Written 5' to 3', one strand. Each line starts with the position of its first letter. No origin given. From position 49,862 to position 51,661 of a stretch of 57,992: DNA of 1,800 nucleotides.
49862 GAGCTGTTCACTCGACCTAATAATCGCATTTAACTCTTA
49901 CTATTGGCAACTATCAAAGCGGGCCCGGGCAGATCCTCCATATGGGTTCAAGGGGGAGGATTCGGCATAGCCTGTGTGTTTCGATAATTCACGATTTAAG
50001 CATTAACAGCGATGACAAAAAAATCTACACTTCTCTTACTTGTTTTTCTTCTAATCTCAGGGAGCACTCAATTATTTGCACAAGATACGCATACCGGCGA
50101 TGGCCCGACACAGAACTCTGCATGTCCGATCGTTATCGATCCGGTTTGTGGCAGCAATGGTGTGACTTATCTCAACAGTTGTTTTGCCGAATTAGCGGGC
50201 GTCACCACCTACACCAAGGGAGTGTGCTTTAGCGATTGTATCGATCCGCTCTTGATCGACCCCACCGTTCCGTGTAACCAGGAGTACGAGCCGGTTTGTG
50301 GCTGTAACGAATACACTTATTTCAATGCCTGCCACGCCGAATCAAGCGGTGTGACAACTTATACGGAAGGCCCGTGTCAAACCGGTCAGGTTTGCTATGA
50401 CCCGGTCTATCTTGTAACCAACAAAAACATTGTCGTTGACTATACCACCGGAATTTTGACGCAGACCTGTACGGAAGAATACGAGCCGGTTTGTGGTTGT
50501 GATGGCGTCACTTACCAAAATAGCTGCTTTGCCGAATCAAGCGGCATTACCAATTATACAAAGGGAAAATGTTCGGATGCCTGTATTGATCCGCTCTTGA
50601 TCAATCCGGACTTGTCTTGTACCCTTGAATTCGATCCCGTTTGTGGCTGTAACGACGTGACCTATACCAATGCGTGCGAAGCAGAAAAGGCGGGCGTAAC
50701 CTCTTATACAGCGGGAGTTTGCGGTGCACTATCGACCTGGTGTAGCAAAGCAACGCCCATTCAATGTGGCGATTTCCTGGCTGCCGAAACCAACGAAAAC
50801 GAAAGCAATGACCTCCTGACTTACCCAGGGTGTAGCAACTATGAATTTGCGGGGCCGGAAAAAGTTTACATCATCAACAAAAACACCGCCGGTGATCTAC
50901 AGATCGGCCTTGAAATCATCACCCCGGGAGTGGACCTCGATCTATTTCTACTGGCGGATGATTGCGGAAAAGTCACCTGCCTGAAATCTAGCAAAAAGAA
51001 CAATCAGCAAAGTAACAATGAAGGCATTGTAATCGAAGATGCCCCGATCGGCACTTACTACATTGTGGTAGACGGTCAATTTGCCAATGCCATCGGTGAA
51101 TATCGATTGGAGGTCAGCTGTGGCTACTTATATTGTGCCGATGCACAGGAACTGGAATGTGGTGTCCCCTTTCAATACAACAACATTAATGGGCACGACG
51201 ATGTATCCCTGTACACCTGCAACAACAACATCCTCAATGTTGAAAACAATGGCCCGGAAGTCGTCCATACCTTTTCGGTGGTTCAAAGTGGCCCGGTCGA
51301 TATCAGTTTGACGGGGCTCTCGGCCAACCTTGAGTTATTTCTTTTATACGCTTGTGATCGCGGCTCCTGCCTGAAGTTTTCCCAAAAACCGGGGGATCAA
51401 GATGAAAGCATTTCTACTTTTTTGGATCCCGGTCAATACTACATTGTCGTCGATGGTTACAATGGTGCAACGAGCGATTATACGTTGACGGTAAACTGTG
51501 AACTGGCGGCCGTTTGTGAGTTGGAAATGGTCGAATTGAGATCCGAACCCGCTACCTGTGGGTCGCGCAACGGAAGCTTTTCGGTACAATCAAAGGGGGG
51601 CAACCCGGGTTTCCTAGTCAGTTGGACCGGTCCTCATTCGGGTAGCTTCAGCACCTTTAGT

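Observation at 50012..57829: Mega-adhesin that combines four N-terminal Kazal-type inhibitor-like domains with an SprB-repeat array and a T9SS tail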

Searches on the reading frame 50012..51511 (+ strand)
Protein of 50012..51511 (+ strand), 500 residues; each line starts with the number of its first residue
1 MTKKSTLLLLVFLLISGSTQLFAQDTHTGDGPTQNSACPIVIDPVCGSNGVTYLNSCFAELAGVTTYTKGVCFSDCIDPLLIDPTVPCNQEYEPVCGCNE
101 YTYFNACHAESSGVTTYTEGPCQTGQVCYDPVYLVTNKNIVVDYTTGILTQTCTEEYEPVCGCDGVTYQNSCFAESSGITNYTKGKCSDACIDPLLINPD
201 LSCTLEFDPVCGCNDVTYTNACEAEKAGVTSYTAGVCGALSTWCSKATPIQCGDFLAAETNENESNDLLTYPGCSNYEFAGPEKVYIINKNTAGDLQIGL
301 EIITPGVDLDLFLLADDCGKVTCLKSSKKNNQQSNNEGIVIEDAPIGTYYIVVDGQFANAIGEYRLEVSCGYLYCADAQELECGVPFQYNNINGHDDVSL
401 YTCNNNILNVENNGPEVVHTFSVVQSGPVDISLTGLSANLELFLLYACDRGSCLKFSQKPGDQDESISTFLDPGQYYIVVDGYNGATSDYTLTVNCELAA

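Call 12: find_homologous_proteins(query=window:50012-51511:+, max_evalue=0.001)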
Query window:50012-51511:+ (500 aa): 232 proteins with E <= 0.001 among 8000 candidates; the best 120 are listed.
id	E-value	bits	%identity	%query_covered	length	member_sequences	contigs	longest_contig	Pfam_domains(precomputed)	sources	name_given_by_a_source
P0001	1.8e-270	916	77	100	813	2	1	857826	PF13573.13,PF04151.22,PF07648.21,PF00050.27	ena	-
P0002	6.5e-183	627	61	92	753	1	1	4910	PF04151.22,PF00404.25,PF07648.21,PF00050.27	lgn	-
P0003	3.7e-178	612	59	89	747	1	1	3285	PF04151.22,PF07648.21,PF00050.27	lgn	-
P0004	9.6e-172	591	59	92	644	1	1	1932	PF04151.22,PF07648.21,PF00050.27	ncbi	ncbi:MAG: Kazal-type serine protease inhibitor domain-containing protein, partial [Bacteroidota bact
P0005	9.2e-157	541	59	83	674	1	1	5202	PF07648.21,PF00050.27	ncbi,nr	ncbi:MAG: hypothetical protein KDC54_07130, partial [Lewinella sp.]|nr:hypothetical protein [Lewinel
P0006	8.7e-138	478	50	90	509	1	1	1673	PF04151.22,PF07648.21,PF00050.27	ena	-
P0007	2.6e-122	427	53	79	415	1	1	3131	PF07648.21,PF00050.27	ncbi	ncbi:MAG: Kazal-type serine protease inhibitor domain-containing protein, partial [Bacteroidota bact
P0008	3.3e-116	407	52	73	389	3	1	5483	PF04151.22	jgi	-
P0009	2.2e-97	345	51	64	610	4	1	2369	PF21287.4,PF07648.21,PF00050.27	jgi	jgi:hypothetical protein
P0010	1.1e-92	330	54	60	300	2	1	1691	PF04151.22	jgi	jgi:hypothetical protein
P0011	3.1e-92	328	41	40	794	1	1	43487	PF18962.8,PF07648.21,PF00050.27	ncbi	-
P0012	3.3e-81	292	46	41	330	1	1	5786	PF21287.4,PF07648.21,PF00050.27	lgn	-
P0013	1.4e-79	286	51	57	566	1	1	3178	PF00404.25,PF07648.21,PF00050.27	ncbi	ncbi:MAG: Kazal-type serine protease inhibitor domain-containing protein, partial [Bacteroidota bact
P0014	5.2e-76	275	50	40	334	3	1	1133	PF21287.4,PF07648.21,PF00050.27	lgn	-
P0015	1.6e-73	266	43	40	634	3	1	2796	PF18962.8,PF07648.21,PF00050.27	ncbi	ncbi:MAG: Kazal-type serine protease inhibitor domain-containing protein, partial [Flavobacteriales 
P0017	3.0e-61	226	45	41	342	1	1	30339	PF21287.4,PF07648.21,PF00050.27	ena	-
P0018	8.1e-61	225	50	43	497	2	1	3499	PF00404.25,PF07648.21,PF00050.27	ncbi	ncbi:MAG: Kazal-type serine protease inhibitor [Bacteroidota bacterium]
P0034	7.1e-47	179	39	36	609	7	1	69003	PF18962.8,PF07648.21,PF00050.27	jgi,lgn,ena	-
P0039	3.2e-40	157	35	40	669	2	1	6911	PF00801.27,PF18962.8,PF07648.21,PF00050.27,PF18911.7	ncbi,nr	ncbi:MAG TPA: PKD domain-containing protein [Saprospiraceae bacterium]|nr:PKD domain-containing prot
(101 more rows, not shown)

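Call 13: find_encoding_contigs(protein=P0001, flank=10000, max_places=3)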
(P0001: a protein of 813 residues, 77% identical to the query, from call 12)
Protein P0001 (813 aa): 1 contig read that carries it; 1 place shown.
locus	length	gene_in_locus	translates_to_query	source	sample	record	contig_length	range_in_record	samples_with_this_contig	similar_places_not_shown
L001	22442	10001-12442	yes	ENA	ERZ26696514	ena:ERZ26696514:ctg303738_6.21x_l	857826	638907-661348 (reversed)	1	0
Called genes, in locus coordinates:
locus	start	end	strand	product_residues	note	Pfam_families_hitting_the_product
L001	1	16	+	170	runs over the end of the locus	-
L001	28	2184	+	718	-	PF08206:OB_RNB, PF17876:CSD2, PF00773:RNB, PF00575:S1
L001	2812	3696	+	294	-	-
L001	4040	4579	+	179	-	PF00293:NUDIX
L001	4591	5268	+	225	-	PF00702:Hydrolase, PF13419:HAD_2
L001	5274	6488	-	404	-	PF00266:Aminotran_5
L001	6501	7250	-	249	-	-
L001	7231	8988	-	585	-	PF02012:BNR (faint), PF15902:Sortilin-Vps10 (weak)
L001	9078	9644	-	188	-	-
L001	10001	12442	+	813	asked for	PF00050:Kazal_1 (weak), PF07648:Kazal_2 (weak), PF13573:SprB (faint), PF00050:Kazal_1 (weak), PF04151:PPC (faint)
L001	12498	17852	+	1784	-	PF06832:BiPBP_C (faint), PF07495:Y_Y_Y (faint), PF13573:SprB (faint), PF13620:CarboxypepD_reg (faint), PF13715:CarbopepD_reg_2 (faint), PF00801:PKD, PF18911:PKD_4, PF18962:Por_Secre_tail, +7 more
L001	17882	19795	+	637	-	PF00963:Cohesin, PF13573:SprB (faint), PF17210:SdrD_B (faint), PF13585:CHU_C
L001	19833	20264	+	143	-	-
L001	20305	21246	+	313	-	PF11751:PorP_SprF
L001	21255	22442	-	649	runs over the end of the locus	PF03169:OPT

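Call 17: search_protein_families(library=pfam, proteins=[P0017, P0011, P0002, P0018, P0034, P0039], max_evalue=0.01)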
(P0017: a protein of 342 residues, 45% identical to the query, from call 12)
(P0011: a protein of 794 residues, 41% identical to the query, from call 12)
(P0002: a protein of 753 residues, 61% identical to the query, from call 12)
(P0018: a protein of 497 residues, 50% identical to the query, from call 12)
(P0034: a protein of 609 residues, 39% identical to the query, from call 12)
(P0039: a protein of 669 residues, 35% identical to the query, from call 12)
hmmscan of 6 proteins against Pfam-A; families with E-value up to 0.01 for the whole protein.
P0017 (342 aa): 3 families
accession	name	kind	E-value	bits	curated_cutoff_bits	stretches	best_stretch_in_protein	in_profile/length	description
PF00050.26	Kazal_1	-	7.9e-40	135.1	21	6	251-275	7-29/49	Kazal-type serine protease inhibitor domain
PF07648.20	Kazal_2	-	1.7e-33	114.9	22.8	6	200-224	4-29/48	Kazal-type serine protease inhibitor domain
PF21287.3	Kazal_CFAI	-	1.7e-09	38.3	27.7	0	202-224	7-29/46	Complement factor I, KAZAL domain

P0011 (794 aa): 3 families
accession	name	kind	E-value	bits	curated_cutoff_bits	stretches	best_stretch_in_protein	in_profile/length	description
PF00050.26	Kazal_1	-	4.4e-43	145.5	21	8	463-484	8-29/49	Kazal-type serine protease inhibitor domain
PF07648.20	Kazal_2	-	4.9e-42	142.3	22.8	8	462-494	4-40/48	Kazal-type serine protease inhibitor domain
PF18962.6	Por_Secre_tail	-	7.3e-08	33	27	1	727-785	1-67/75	Secretion system C-terminal sorting domain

P0002 (753 aa): 4 families
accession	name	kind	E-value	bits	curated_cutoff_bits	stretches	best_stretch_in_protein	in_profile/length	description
PF00050.26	Kazal_1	-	3.7e-22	78.5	21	4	442-468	6-28/49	Kazal-type serine protease inhibitor domain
PF07648.20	Kazal_2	-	4e-20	72.1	22.8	3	330-357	1-29/48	Kazal-type serine protease inhibitor domain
PF04151.21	PPC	-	7.5e-13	49.6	25.9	2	664-728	4-70/70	Bacterial pre-peptidase C-terminal domain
PF00404.24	Dockerin_1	-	3.7e-06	27.5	22.9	1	29-106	1-56/57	Dockerin type I domain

P0018 (497 aa): 4 families
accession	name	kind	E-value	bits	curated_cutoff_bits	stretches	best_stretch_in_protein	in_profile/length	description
PF00050.26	Kazal_1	-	6.2e-17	61.8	21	2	331-353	6-29/49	Kazal-type serine protease inhibitor domain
PF07648.20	Kazal_2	-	3.5e-12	46.7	22.8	2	282-303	5-30/48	Kazal-type serine protease inhibitor domain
PF00404.24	Dockerin_1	-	2e-05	25.1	22.9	1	29-104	1-51/57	Dockerin type I domain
PF21287.3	Kazal_CFAI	-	0.003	18.3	27.7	0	399-422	7-30/46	Complement factor I, KAZAL domain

P0034 (609 aa): 4 families
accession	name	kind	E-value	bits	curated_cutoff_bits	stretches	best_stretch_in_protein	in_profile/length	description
PF00050.26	Kazal_1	-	2.4e-28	98.3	21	5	37-59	6-28/49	Kazal-type serine protease inhibitor domain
PF07648.20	Kazal_2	-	4.8e-17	62.2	22.8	4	373-393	5-26/48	Kazal-type serine protease inhibitor domain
PF18962.6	Por_Secre_tail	-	5.8e-12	46.2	27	1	538-599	1-66/75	Secretion system C-terminal sorting domain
PF04324.20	Fer2_BFD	-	0.0024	18.6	26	0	47-70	2-24/50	BFD-like [2Fe-2S] binding domain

P0039 (669 aa): 5 families
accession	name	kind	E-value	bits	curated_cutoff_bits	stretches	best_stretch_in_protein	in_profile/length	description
PF18911.6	PKD_4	-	1.7e-33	115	27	3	105-148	27-70/85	PKD domain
PF00050.26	Kazal_1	-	2.6e-24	85.4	21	4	39-59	8-28/49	Kazal-type serine protease inhibitor domain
PF00801.26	PKD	-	4.5e-23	81.5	23.5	2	335-383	24-71/80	PKD domain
PF07648.20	Kazal_2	-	2.7e-16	59.8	22.8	4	413-437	5-30/48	Kazal-type serine protease inhibitor domain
PF18962.6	Por_Secre_tail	-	2e-09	38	27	1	599-667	3-75/75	Secretion system C-terminal sorting domain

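Call 25: find_related_loci(query=window:50012-51511:+, collection=genome_contigs, flank=10000)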
Query window:50012-51511:+ (500 aa) in genome_contigs; peptide patterns used: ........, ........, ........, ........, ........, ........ (x = any residue, [..] = any of these).
67 stretches matched a pattern; 9 encode a relative of the query (tblastn E <= 1e-3); 9 distinct loci.
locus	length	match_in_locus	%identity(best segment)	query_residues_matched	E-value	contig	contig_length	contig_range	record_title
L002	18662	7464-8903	62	38-496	0e+0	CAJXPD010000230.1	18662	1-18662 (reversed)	MAG TPA_asm: uncultured Lewinella sp. isolate SRR3880209_bin.3_MetaBAT_v2.12.1_MAG genome assembly, contig: NODE_416_len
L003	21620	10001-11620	58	38-500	9e-171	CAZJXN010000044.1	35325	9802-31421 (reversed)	MAG TPA_asm: uncultured Saprospiraceae bacterium isolate SRP128246_co1_16 genome assembly, contig: NODE_1808_length_3532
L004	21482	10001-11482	59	7-496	0e+0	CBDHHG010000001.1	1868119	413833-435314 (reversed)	MAG: Saprospiraceae bacterium isolate 0686931a-47d0-4a04-b860-bc07bf0ef539 genome assembly, contig: contig_1, whole geno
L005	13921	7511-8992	59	7-496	0e+0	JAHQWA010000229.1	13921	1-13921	MAG: Saprospiraceae bacterium isolate MAG.096 Posi_096-P29151, whole genome shotgun sequence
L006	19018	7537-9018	60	7-496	0e+0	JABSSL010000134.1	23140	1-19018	MAG: Saprospiraceae bacterium isolate DT_111 DT-Saprospiraceae-2_scaffold_134, whole genome shotgun sequence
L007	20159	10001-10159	64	37-238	1e-9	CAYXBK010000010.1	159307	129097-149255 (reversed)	MAG TPA_asm: uncultured Chitinophagales bacterium isolate SRP173033_co1_49 genome assembly, contig: NODE_104_length_1593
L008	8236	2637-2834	57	38-241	1e-9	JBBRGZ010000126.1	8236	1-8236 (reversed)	MAG: Chitinophagales bacterium isolate Co_metawrap_2671 Cmw_2671_k141_28773294_length_8236_cov_6.3515, whole genome shot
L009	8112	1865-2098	63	34-237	8e-8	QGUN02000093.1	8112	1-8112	MAG: Pseudomonadota bacterium isolate ZC4RG40 NODE_9212_length_8112_cov_22.020851, whole genome shotgun sequence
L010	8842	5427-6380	28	34-278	1e-5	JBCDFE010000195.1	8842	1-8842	MAG: Bacteroidota bacterium isolate P01_H01_bin.101 k141_1128127_length_8842_cov_21.7831, whole genome shotgun sequence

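Call 29: search_protein_families(library=pfam, proteins=[L004:9197-20524:+], max_evalue=0.001)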
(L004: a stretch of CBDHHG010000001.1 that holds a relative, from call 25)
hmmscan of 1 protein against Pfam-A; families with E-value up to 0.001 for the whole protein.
L004:9197-20524:+ (3776 aa): 23 families
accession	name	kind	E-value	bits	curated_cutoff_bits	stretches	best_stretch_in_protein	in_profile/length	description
PF13620.12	CarboxypepD_reg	-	7e-53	177.4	32.3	0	3355-3400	2-49/82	Carboxypeptidase regulatory-like domain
PF13573.12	SprB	-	4e-45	151.6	28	0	2339-2359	15-35/37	SprB repeat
PF18962.6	Por_Secre_tail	-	1.5e-31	108.9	27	0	3700-3774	3-75/75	Secretion system C-terminal sorting domain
PF06832.18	BiPBP_C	-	3.8e-26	91.2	26.8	0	867-926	32-88/90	Penicillin-Binding Protein C-terminus Family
PF07648.20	Kazal_2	-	2.2e-19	69.7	22.8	3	303-325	5-28/48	Kazal-type serine protease inhibitor domain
PF00050.26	Kazal_1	-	2.5e-19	69.4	21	3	303-323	8-28/49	Kazal-type serine protease inhibitor domain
PF24421.1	Ig_J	-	3.9e-19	69.1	29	0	3015-3043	59-87/104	Tip attachment protein J, Ig-like domain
PF13715.12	CarbopepD_reg_2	-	1.1e-17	64.2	32.2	0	1291-1324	18-51/88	CarboxypepD_reg-like domain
PF17210.9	SdrD_B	-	1.5e-17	64.3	29.7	0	1301-1346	42-87/112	SdrD B-like domain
PF09430.16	EMC7_beta-sandw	-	5.8e-16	59.2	26.6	0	981-1012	30-61/122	ER membrane protein complex subunit 7, beta-sandwich domain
PF16405.10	DUF5013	-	1.6e-15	58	28.5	0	3083-3144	43-106/149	Domain of unknown function (DUF5013)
PF07495.19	Y_Y_Y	-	1.7e-14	53.9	26.6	0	1551-1570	25-44/65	Y_Y_Y domain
PF08940.17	DUF1918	-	4e-12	46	24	0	1932-1950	24-42/58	Domain of unknown function (DUF1918)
PF18911.6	PKD_4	-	2.4e-10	40.8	27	1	3160-3212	32-84/85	PKD domain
PF16967.11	TcfC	-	4.3e-09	36.3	29.4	0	3029-3049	41-61/68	E-set like domain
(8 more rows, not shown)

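Call 30: predict_structure(protein=window:50084-51511:+)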
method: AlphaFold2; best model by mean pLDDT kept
length: 476 residues; sequences in the alignment: 1
mean_pLDDT: 42.8   pTM: 0.31
mean pLDDT of the five models: 42.8, 36.6, 34.6, 33.9, 25.6
residues with pLDDT >= 90: 0; 70-90: 60; 50-70: 109; < 50: 307
segments of 3 or more residues with pLDDT < 50: 1-253, 256-258, 294-296, 333-336, 347-381, 424-428
pLDDT, mean of each block of 10 residues (from residue 1): 33 30 29 29 27 29 30 27 33 35 33 30 29 24 23 25 26 26 24 24 25 24 30 35 38 50 61 73 72 58 63 69 71 54 53 24 28 36 53 60 74 67 49 61 73 67 68 56
secondary structure, 60 per line:
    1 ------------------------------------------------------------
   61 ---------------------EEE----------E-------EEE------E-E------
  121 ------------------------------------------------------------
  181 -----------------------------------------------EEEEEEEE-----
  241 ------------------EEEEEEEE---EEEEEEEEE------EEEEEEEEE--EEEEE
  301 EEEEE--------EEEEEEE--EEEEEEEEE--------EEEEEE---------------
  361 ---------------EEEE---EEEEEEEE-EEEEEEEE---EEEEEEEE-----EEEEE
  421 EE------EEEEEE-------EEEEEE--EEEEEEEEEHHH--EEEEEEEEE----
elements in order: E82-84 E103-105 E228-235 E259-266 E270-278 E285-293 E296-305 E314-320 E323-331 E340-345 E376-379 E383-390 E392-399 E403-410 E416-422 E429-434 E442-447 E450-458 E464-472

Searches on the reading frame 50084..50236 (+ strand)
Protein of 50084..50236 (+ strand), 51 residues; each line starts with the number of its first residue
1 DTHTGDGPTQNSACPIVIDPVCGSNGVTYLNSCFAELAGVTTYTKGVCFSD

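Call 8: search_protein_families(library=pfam, proteins=[window:50084-50236:+], max_evalue=1)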
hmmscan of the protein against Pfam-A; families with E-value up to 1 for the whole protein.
window:50084-50236:+ (51 aa): 3 families
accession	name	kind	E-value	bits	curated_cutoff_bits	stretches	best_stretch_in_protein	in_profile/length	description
PF07648.20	Kazal_2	-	6e-08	33.1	22.8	1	11-35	3-31/48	Kazal-type serine protease inhibitor domain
PF00050.26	Kazal_1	-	6.3e-08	33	21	1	11-34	6-29/49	Kazal-type serine protease inhibitor domain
PF13188.13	PAS_8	-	0.052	13.9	21.8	1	11-41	9-37/65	PAS domain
